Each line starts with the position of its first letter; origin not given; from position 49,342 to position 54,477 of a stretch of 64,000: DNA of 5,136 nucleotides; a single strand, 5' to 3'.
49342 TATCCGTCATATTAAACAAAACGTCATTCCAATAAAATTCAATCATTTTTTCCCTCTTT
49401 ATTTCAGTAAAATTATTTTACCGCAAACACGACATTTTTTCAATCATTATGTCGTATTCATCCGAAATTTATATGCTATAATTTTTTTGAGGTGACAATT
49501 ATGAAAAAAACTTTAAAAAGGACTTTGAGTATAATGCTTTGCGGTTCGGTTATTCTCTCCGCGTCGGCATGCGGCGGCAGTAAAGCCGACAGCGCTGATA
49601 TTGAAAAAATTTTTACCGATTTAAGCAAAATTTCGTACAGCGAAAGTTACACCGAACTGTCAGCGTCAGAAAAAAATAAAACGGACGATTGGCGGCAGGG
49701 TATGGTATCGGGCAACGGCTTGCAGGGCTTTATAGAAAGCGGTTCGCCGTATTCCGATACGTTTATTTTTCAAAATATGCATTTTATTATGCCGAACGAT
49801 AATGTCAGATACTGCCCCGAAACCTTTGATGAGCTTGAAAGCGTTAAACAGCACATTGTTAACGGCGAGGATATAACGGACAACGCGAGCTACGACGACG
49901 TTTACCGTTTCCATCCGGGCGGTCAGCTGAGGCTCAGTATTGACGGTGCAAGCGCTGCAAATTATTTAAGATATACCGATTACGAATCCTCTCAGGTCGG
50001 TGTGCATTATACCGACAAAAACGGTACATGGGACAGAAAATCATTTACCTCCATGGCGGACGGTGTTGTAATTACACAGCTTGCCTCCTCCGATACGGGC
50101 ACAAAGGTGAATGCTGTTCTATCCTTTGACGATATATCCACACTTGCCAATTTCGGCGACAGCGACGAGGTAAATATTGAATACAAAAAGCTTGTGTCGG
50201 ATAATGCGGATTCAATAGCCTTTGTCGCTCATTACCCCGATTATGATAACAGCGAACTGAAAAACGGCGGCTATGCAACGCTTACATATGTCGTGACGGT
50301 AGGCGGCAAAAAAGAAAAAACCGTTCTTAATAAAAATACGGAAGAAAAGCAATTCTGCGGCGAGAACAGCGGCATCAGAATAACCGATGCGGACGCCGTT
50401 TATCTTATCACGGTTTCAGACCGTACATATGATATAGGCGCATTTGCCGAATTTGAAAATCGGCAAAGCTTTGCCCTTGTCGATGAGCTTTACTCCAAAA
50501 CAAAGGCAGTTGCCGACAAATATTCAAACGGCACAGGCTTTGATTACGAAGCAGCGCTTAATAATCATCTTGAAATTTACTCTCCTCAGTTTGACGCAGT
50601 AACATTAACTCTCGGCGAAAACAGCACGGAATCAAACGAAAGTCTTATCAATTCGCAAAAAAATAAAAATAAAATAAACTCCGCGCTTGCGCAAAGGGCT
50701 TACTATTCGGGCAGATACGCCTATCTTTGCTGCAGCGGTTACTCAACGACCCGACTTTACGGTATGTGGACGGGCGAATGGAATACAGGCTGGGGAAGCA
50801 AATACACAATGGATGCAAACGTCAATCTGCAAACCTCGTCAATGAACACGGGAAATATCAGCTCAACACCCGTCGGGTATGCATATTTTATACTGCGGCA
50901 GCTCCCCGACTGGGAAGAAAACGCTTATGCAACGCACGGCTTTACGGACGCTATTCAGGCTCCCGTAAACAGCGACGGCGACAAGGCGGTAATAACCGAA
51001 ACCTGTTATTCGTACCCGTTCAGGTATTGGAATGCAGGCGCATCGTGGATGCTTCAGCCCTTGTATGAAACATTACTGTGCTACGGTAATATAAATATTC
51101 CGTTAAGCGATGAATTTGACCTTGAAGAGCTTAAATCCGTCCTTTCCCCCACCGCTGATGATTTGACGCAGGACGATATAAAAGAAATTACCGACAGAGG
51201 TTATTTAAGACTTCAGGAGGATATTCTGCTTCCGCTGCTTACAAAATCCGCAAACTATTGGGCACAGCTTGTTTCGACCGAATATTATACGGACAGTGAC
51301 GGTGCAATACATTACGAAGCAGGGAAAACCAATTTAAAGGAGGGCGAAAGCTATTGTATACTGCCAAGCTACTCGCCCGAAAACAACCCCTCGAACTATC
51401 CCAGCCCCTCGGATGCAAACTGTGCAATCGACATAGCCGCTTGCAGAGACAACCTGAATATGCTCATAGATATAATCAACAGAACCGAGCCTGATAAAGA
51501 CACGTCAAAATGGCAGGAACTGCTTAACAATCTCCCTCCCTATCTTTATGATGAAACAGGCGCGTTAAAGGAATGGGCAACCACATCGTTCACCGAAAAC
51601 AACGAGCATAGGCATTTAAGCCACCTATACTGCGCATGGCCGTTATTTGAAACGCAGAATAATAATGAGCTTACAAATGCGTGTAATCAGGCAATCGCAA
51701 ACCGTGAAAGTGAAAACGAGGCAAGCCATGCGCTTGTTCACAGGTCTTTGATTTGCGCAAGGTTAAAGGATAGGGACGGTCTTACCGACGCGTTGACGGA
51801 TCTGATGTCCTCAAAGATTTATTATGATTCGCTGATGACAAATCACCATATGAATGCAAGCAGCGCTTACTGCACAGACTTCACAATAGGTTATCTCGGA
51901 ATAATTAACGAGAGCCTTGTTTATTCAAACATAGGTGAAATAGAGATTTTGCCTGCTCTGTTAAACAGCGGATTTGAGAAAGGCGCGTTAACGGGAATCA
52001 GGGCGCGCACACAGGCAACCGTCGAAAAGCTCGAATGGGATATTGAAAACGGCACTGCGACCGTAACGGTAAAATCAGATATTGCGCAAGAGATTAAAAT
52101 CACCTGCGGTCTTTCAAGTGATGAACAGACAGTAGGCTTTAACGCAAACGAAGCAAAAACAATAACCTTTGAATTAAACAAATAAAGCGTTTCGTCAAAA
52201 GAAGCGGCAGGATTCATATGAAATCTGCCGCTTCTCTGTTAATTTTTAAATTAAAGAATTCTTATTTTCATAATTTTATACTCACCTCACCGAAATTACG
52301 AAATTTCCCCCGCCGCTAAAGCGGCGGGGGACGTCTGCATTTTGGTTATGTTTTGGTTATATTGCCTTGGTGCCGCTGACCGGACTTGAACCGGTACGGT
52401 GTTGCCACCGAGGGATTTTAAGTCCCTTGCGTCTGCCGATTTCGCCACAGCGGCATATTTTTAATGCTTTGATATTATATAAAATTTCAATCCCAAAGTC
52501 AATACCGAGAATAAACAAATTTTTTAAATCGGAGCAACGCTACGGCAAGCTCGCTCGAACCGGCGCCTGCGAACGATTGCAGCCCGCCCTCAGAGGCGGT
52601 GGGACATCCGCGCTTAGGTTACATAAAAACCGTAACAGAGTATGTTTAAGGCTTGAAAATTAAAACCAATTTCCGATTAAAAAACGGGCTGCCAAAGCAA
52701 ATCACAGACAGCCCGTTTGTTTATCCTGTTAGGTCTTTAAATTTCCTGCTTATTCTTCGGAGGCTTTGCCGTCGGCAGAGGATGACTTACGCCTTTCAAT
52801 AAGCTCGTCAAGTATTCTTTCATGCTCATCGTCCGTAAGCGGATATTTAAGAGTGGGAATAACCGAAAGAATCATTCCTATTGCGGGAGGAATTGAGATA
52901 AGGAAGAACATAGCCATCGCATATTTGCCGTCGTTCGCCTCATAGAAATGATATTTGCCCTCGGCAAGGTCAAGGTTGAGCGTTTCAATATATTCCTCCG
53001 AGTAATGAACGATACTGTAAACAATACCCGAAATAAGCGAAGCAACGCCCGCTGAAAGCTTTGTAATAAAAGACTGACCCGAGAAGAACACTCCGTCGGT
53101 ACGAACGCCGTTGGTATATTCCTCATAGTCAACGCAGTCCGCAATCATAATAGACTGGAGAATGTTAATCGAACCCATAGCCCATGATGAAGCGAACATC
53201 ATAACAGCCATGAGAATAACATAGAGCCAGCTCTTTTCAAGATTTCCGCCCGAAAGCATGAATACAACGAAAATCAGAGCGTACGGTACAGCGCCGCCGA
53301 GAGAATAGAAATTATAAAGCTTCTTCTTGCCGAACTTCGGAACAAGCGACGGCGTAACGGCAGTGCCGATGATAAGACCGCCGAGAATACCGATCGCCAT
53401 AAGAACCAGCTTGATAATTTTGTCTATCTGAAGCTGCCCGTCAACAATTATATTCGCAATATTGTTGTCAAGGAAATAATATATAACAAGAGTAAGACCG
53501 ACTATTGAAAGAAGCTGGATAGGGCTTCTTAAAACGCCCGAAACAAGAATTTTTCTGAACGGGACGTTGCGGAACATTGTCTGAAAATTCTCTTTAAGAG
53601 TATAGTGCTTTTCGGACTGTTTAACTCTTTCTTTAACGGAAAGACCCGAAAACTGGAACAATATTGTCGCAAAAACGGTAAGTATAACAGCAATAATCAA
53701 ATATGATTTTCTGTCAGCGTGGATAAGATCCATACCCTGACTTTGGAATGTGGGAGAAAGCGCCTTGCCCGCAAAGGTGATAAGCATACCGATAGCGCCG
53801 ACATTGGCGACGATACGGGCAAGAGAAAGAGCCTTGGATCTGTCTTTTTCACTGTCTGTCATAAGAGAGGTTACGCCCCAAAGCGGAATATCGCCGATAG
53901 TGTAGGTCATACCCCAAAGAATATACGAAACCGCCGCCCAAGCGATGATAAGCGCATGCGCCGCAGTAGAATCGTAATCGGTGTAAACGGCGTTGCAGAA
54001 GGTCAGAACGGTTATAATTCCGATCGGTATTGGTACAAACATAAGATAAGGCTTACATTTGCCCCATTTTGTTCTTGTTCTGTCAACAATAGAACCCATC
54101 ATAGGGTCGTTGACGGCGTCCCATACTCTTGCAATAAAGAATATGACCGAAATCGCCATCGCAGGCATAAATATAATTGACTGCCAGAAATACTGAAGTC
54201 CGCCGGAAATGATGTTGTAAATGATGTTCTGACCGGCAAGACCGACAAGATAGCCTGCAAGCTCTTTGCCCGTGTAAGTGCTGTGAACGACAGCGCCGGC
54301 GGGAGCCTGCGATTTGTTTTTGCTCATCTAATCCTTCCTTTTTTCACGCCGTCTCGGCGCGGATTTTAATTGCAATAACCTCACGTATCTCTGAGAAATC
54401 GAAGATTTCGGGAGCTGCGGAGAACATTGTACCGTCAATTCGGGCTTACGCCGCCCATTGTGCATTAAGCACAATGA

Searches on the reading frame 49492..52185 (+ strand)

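Call 76: search_protein_families(library=pfam, proteins=[window:49492-52185:+], max_evalue=0.00001)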
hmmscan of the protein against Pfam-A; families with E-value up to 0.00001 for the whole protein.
window:49492-52185:+ (897 aa): 3 families
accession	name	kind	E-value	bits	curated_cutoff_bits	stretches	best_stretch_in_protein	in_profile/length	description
PF22124.2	Glyco_hydro_95_cat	-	3.2e-41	142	27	2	617-808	212-407/408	Glycosyl hydrolase family 95 catalytic domain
PF14498.12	Glyco_hyd_65N_2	-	1.4e-10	42.1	27.7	1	65-220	8-168/234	Glycosyl hydrolase family 65, N-terminal domain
PF21307.2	Glyco_hydro_95_C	-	3.5e-06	27.9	27.6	0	812-895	2-86/94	Glycoside hydrolase family 95, C-terminal domain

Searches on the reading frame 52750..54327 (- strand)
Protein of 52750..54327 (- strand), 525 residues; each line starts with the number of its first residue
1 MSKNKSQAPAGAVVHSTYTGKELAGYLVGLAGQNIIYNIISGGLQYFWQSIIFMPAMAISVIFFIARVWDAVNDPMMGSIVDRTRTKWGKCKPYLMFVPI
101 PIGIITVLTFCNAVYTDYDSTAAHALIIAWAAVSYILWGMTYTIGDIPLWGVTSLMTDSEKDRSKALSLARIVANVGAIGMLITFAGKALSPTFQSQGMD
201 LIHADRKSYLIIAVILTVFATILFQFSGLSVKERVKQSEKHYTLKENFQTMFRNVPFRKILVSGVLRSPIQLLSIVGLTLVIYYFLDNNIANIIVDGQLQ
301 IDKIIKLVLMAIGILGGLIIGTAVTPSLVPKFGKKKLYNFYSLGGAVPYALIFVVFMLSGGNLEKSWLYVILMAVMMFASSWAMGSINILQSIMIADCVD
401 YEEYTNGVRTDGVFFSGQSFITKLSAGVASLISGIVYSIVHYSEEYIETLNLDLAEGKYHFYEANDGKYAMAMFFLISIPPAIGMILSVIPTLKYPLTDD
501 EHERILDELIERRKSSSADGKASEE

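Call 76: search_protein_families(library=pfam, proteins=[window:52750-54327:-], max_evalue=0.00001)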
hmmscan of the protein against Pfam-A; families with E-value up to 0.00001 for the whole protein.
window:52750-54327:- (525 aa): 1 family
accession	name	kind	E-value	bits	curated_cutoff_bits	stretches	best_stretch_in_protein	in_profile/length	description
PF13347.12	MFS_2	-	3.5e-55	187.7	27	1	25-499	1-427/427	MFS/sugar transport protein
